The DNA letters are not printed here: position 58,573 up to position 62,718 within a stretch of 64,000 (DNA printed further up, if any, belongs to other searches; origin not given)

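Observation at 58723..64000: Giant collagen-like plus IGGG beta-helix fibre protein; ORF track mis-frames the collagen segment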

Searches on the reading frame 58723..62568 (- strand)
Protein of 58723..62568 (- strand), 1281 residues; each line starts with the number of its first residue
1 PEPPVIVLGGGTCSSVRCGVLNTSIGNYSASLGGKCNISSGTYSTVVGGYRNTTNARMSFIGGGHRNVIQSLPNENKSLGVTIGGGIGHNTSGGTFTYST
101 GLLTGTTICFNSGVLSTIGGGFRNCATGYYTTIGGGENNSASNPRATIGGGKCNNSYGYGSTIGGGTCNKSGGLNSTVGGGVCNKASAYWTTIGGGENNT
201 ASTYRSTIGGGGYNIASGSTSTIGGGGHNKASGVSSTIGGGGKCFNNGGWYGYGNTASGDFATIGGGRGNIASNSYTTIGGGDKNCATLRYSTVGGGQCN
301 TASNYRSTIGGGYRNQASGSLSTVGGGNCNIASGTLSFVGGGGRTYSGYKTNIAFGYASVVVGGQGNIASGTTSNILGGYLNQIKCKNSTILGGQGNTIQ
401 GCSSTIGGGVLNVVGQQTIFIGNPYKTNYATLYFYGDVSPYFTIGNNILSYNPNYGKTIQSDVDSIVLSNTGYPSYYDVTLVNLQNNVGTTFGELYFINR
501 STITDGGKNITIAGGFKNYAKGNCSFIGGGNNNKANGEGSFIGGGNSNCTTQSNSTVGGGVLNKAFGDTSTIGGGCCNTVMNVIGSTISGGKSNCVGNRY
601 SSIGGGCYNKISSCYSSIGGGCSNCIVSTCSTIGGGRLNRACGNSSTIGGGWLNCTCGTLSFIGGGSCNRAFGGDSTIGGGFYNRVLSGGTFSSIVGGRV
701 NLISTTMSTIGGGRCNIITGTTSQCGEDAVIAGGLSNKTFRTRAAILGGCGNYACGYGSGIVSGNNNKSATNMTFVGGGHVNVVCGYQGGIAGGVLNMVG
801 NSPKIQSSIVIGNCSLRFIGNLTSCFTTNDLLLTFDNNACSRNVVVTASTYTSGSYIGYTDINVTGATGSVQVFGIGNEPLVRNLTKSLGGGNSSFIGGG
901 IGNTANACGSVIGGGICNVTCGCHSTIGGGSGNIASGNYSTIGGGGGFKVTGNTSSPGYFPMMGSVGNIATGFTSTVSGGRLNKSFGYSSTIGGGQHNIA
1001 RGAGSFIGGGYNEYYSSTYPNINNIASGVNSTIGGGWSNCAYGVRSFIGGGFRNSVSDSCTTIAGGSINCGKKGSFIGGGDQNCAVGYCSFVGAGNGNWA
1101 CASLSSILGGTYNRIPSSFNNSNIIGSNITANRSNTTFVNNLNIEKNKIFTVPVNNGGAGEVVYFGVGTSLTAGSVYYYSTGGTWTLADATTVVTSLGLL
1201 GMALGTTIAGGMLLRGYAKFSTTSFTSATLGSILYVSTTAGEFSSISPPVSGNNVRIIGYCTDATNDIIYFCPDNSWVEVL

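Call 11: search_dna_similar(query=window:58723-62508:-, collection=phages, mode=protein, max_rows=30)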
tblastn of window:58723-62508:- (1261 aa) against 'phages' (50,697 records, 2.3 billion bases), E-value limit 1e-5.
Records with a match: 4; places in all: 4; records where one place covers at least 80% of the query: 0.
Best place of each record, by identity: <60% 4.
By first word of the organism name: Flavobacterium 4.
By host as written in the record: Flavobacterium sp. LMO8 4.
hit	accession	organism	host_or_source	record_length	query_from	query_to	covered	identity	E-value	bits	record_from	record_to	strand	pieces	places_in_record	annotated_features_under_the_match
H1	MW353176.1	Flavobacterium phage vB_FspM_immuto_3-5A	Flavobacterium sp. LMO8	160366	1140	1261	10%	47.6%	6e-20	103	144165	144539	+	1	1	tail fiber protein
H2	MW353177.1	Flavobacterium phage vB_FspM_immuto_13-6C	Flavobacterium sp. LMO8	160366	1140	1261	10%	47.6%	6e-20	103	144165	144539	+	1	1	tail fiber protein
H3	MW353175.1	Flavobacterium phage vB_FspM_immuto_2-6A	Flavobacterium sp. LMO8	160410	1140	1261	10%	47.6%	6e-20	103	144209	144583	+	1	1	tail fiber protein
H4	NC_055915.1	Flavobacterium phage vB_FspM_immuto_2-6A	Flavobacterium sp. LMO8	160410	1140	1261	10%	47.6%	6e-20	103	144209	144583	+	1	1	tail fiber protein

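Call 13: find_homologous_proteins(query=window:58723-62568:-, max_evalue=0.001)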
Query window:58723-62568:- (1281 aa): 3637 proteins with E <= 0.001 among 8000 candidates; the best 120 are listed.
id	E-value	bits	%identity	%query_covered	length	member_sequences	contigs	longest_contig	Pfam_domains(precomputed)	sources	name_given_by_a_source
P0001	6.1e-173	596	37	78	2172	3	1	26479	-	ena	-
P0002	4.4e-153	530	41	31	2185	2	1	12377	-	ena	-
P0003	8.8e-152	526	37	61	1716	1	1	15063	PF18792.7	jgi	-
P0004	8.4e-150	519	39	28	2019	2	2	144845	PF21300.3,PF13884.12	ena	-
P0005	4.6e-111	391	46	31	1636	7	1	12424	-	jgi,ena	-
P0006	2.1e-109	385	49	32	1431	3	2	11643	PF18792.7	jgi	-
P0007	1.4e-108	383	48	32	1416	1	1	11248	PF18792.7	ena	-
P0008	5.6e-108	381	42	32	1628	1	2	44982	-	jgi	jgi:hypothetical protein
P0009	9.5e-107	377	38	56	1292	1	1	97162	-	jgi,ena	jgi:hypothetical protein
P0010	2.5e-106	375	37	25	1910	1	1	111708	PF21300.3,PF13884.12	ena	-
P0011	4.8e-105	371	38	61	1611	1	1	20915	PF18792.7,PF18338.8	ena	-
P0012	2.6e-102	362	31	78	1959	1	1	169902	-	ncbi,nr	ncbi:MAG: hypothetical protein KC646_12985 [Candidatus Cloacimonetes bacterium]|nr:hypothetical prot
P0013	6.7e-102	361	33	54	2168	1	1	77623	-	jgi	jgi:hypothetical protein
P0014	1.5e-99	353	43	29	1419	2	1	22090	PF21300.3,PF26696.1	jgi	jgi:hypothetical protein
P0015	1.5e-98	349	34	54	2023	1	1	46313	PF21300.3,PF13884.12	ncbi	-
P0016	1.8e-98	349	43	29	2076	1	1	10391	PF13884.12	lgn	-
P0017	2.5e-97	345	34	32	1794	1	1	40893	PF13884.12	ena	-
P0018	1.5e-93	333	31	74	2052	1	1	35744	PF21300.3,PF13884.12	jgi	jgi:hypothetical protein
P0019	5.5e-93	331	33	60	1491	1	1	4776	PF21300.3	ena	-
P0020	5.6e-91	324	39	31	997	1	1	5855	PF13884.12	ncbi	-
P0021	7.4e-89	317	35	59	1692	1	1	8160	PF21300.3,PF13884.12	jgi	jgi:hypothetical protein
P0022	1.6e-87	313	37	32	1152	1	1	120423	PF13884.12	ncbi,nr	ncbi:MAG: hypothetical protein GY839_11855 [candidate division Zixibacteria bacterium]|nr:hypothetic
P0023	2.1e-87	313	35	53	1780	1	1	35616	PF21300.3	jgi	jgi:hypothetical protein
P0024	1.1e-86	310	35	55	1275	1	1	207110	PF21300.3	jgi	jgi:hypothetical protein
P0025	2.8e-86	309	33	61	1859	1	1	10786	PF13884.12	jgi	jgi:hypothetical protein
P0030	2.9e-84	302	40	32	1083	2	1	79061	PF21300.3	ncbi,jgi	jgi:hypothetical protein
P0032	4.1e-82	295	30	71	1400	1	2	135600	PF21300.3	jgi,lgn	jgi:hypothetical protein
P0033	7.0e-82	294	37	23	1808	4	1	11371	PF13884.12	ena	-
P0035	2.4e-81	292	47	23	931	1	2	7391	PF21300.3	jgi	jgi:hypothetical protein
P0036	3.6e-81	292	40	33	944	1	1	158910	PF13884.12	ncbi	-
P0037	1.3e-80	290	39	23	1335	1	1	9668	PF13884.12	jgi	jgi:hypothetical protein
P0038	2.6e-80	289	35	31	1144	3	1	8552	PF21300.3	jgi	jgi:hypothetical protein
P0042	8.4e-79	284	37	34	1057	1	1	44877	PF21300.3,PF13884.12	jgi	-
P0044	1.8e-78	283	39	31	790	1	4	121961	PF13884.12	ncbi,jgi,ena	-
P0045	3.7e-78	282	41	27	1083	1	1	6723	PF21300.3,PF13884.12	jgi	jgi:hypothetical protein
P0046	6.8e-78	281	37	47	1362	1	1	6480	PF21300.3,PF13884.12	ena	-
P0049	7.3e-77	278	35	32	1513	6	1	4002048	PF21300.3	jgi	jgi:hypothetical protein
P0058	6.3e-72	261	36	28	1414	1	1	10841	PF13884.12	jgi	jgi:hypothetical protein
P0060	2.2e-71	259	31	73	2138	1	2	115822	PF21300.3,PF11962.14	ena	-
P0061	2.2e-71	259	40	28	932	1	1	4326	PF13884.12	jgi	jgi:hypothetical protein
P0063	4.9e-71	258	32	51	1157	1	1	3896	PF21300.3,PF13884.12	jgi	jgi:hypothetical protein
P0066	5.7e-70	255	42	31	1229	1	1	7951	PF21300.3,PF13884.12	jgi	jgi:hypothetical protein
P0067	7.7e-70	254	33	36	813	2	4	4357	PF13884.12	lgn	-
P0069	1.1e-69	254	41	28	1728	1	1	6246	PF18454.8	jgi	-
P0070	1.8e-69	253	41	30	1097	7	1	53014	PF13884.12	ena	-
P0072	2.6e-69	253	36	36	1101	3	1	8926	PF13884.12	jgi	jgi:hypothetical protein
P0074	4.1e-69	252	45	26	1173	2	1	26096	PF21300.3,PF26696.1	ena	-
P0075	4.2e-69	252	36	45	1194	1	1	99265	PF21300.3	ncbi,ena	-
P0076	7.1e-69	251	41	25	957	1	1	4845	PF21300.3,PF13884.12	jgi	jgi:hypothetical protein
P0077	8.0e-69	251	30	79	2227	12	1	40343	PF21300.3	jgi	-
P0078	1.2e-68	250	38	29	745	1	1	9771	PF21300.3,PF13884.12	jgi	jgi:hypothetical protein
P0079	1.2e-68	250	38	31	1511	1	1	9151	PF13884.12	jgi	jgi:hypothetical protein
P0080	1.7e-68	250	43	29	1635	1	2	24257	PF13884.12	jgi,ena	jgi:hypothetical protein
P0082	3.0e-68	249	37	30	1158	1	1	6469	PF13884.12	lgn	-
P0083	5.3e-68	248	42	26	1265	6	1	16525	PF13884.12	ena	-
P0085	1.5e-67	247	36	48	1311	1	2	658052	PF21300.3,PF26696.1,PF13884.12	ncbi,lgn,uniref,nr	ncbi:tail fiber domain-containing protein [Portibacter lacus]|uniref:Peptidase S74 domain-containing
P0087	2.5e-67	246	32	43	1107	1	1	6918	PF21300.3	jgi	jgi:hypothetical protein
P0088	3.0e-67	246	34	62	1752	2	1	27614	PF21300.3,PF13884.12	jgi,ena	jgi:hypothetical protein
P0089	3.4e-67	246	41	30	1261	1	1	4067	PF13884.12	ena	-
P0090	1.5e-66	243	30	62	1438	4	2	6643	PF13884.12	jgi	jgi:hypothetical protein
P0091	1.7e-66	243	32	41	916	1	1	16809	PF21300.3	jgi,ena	-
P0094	5.0e-66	242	29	67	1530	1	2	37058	PF13884.12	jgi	jgi:hypothetical protein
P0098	2.2e-64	236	40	30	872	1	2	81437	PF21300.3,PF18792.7,PF13884.12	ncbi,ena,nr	ncbi:tail fiber domain-containing protein [candidate division WOR-3 bacterium]|nr:tail fiber domain-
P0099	2.8e-64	236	31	76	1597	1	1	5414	PF21300.3,PF13884.12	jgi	jgi:hypothetical protein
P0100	3.9e-64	235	31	56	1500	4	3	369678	PF13884.12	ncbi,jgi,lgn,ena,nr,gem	ncbi:MAG: tail fiber domain-containing protein [candidate division Zixibacteria bacterium]|nr:tail f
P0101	4.6e-64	235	42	25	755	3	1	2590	PF18792.7,PF13884.12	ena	-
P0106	2.8e-63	233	43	23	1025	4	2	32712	PF13884.12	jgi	-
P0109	9.8e-63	231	40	23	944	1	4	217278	PF21300.3,PF13517.13,PF13884.12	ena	-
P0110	1.2e-62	231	33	43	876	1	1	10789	PF21300.3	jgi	jgi:hypothetical protein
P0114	2.6e-62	229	38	31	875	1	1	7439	PF13884.12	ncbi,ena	-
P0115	3.7e-62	229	38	30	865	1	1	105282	PF13884.12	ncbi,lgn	-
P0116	4.1e-62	229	38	34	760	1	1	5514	PF21300.3,PF13884.12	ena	-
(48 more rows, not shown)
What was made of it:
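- Many roll homologues lie on megabase-sized contigs (call 13).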

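Call 15: search_protein_families(library=pfam, proteins=[window:58726-62568:-], max_evalue=10)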
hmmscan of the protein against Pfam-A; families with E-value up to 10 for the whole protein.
window:58726-62568:- (1281 aa): 1 family
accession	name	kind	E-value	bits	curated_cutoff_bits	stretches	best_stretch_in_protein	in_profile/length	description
PF18792.6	UspA1_rep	-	0.014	16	27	5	307-319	1-13/13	Ubiquitous surface protein adhesin repeat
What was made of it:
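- Closest known: Head domain of the Moraxella catarrhalis trimeric autotransporter adhesin UspA1. Different: The protein itself scores below the Pfam cut-off for UspA1_rep (16 bits against 27; call 15).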

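Call 17: search_protein_families(library=pfam, proteins=[P0003, P0004, P0011, P0014, P0085, P0069], max_evalue=0.001)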
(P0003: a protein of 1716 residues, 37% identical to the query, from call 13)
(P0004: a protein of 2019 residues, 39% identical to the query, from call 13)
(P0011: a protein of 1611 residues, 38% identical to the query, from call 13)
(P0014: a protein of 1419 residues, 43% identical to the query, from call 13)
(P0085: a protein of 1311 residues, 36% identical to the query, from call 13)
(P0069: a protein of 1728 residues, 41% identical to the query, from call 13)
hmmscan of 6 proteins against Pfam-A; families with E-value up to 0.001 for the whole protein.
P0003 (1716 aa): 1 family
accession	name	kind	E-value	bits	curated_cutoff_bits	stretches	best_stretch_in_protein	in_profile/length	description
PF18792.6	UspA1_rep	-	1.1e-11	44.3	27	0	1467-1479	1-13/13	Ubiquitous surface protein adhesin repeat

P0004 (2019 aa): 2 families
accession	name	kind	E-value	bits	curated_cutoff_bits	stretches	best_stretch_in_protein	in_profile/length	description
PF21300.2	LbR_Ice_bind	-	1.4e-16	60.8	30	3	478-576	2-97/97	Grass antifreeze beta roll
PF13884.11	Peptidase_S74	-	1.1e-07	32.5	22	1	1895-1952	1-57/58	Chaperone of endosialidase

P0011 (1611 aa): 2 families
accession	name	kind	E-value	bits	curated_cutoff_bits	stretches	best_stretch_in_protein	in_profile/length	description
PF18338.7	BppL_N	-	2.3e-16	59.1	25.8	0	244-261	4-21/25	Lower baseplate protein N-terminal domain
PF18792.6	UspA1_rep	-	2.8e-07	30.6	27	1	1281-1293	1-13/13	Ubiquitous surface protein adhesin repeat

P0014 (1419 aa): 1 family
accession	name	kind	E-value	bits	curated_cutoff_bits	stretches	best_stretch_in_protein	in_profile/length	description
PF21300.2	LbR_Ice_bind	-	7.1e-10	39.3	30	0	1135-1227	7-96/97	Grass antifreeze beta roll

P0085 (1311 aa): 2 families
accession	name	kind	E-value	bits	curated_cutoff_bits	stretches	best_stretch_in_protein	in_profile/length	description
PF21300.2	LbR_Ice_bind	-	2.4e-06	28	30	0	509-601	8-97/97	Grass antifreeze beta roll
PF13884.11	Peptidase_S74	-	1.7e-05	25.5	22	1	1116-1173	1-57/58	Chaperone of endosialidase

P0069 (1728 aa): 2 families
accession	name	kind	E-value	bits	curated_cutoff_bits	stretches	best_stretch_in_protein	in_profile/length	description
PF18454.7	Mtd_N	-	6.3e-07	29.7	26.3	1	671-706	2-37/37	Major tropism determinant N-terminal domain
PF21300.2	LbR_Ice_bind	-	0.00045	20.7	30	1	465-563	2-97/97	Grass antifreeze beta roll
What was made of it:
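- Closest known: Lolium perenne ice-recrystallisation-inhibition protein. Same: Many homologues hit PF21300 (calls 13, 17).
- Homologues carry Pfam UspA1_rep, LbR_Ice_bind and Peptidase_S74, and some are named 'tail fiber domain-containing protein' (calls 13, 17).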

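Call 29: get_annotated_region(hit=H1, flank=9000)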
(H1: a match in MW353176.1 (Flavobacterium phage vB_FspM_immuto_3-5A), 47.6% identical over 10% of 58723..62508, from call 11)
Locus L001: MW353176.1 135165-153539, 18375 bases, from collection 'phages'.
description: Flavobacterium phage vB_FspM_immuto_3-5A, complete genome.
organism: Flavobacterium phage vB_FspM_immuto_3-5A (NCBI taxid 2801478)
taxonomy: Viruses; Duplodnaviria; Heunggongvirae; Uroviricota; Caudoviricetes; Immutovirus
host: Flavobacterium sp. LMO8; source: Baltic Sea mesocosm; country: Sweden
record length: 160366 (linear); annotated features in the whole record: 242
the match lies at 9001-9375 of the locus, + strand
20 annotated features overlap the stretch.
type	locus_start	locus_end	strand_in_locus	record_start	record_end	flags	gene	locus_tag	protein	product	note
CDS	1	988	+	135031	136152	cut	-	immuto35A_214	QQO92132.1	hypothetical protein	-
CDS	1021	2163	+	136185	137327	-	-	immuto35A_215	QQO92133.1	structural protein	-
CDS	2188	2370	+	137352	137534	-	-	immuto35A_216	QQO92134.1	hypothetical protein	-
CDS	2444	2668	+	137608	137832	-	-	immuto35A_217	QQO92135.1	hypothetical protein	-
CDS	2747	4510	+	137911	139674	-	-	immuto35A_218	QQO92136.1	putative tail fiber-like protein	-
CDS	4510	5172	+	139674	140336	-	-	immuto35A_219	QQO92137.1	structural protein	-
CDS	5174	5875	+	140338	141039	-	-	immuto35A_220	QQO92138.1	structural protein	-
CDS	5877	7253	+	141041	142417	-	-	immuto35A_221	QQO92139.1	hypothetical protein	-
CDS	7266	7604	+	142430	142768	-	-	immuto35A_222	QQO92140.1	hypothetical protein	-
CDS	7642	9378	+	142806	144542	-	-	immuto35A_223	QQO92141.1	tail fiber protein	-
CDS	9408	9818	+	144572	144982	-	-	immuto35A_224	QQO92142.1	hypothetical protein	-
CDS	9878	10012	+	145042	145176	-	-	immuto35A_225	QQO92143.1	hypothetical protein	-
CDS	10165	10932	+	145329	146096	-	-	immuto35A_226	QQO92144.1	hypothetical protein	-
CDS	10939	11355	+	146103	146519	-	-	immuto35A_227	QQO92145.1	lysozyme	-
CDS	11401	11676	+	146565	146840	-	-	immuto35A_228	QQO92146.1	hypothetical protein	-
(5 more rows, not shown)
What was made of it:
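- Closest known: Tail fibre protein of Flavobacterium phage vB_FspM_immuto. Same: It is encoded in a tail-gene region (call 29).
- It also sits on an annotated tail fibre encoded beside tail genes (call 29).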

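Call 41: find_encoding_contigs(protein=P0009, flank=10000, max_places=2)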
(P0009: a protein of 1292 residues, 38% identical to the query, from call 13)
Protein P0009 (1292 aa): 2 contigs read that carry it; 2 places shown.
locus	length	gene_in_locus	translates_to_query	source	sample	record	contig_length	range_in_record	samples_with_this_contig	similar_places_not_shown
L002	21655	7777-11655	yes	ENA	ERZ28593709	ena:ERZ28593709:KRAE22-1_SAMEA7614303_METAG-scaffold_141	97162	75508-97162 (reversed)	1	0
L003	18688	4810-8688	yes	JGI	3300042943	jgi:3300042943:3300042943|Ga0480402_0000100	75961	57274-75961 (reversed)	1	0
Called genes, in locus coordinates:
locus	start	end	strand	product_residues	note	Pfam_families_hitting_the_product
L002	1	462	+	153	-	?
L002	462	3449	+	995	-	-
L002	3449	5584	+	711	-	PF07495:Y_Y_Y (faint), PF13573:SprB (weak)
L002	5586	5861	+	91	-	-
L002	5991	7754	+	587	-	PF11999:Ice_binding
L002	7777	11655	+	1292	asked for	-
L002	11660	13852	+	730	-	-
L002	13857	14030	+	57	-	-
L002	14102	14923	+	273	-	PF00685:Sulfotransfer_1, PF13469:Sulfotransfer_3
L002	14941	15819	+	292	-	-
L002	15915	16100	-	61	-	-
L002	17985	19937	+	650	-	-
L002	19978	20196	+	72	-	-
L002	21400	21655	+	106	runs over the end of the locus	-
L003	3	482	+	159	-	?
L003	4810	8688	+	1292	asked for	-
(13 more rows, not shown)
